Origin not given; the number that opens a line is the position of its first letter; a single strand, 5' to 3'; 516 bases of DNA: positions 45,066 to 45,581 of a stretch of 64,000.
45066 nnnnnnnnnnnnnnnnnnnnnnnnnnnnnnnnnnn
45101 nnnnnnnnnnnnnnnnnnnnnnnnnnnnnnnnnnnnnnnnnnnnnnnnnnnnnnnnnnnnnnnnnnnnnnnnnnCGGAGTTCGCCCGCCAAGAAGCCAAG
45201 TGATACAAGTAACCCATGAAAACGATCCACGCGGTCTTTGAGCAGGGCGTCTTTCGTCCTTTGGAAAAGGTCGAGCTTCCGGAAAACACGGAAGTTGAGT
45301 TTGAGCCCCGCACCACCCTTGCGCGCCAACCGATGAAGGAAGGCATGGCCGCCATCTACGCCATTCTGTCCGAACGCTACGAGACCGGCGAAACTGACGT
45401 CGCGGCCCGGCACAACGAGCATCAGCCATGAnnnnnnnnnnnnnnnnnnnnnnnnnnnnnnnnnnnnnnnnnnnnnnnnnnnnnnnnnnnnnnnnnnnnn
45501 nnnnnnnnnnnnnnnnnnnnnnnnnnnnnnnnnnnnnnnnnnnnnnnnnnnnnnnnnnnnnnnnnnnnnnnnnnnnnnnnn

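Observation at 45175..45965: vapBC-like TA cassette inserted at the 3' end of the flotillin gene, with a duplicated flotillin C-terminus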

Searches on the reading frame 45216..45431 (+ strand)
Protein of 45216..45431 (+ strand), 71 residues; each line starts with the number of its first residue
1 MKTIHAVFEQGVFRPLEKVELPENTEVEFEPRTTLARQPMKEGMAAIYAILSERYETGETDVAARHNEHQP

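Call 4: search_protein_families(library=pfam, proteins=[window:45216-45431:+], max_evalue=0.01)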
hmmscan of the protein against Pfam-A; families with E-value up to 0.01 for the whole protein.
window:45216-45431:+ (71 aa): 1 family
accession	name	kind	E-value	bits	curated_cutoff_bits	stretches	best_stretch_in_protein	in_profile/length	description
PF01954.22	AF2212-like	-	1.5e-09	38.6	21.6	1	2-28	3-29/59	AF2212-like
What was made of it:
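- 45216..45431 (+): Antitoxin, AF2212-like (COG2880/DUF104), 71 aa. PF01954 E=1.5e-9 (call 4).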

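Call 6: search_protein_families(library=ncbifam, proteins=[window:45216-45431:+], max_evalue=0.01)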
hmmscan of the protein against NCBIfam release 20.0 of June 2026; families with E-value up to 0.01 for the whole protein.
window:45216-45431:+ (71 aa): 0 families

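Call 47: search_protein_families(library=padloc, proteins=[window:45216-45431:+], max_evalue=0.001)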
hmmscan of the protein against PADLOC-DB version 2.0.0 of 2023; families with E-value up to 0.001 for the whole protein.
window:45216-45431:+ (71 aa): 0 families
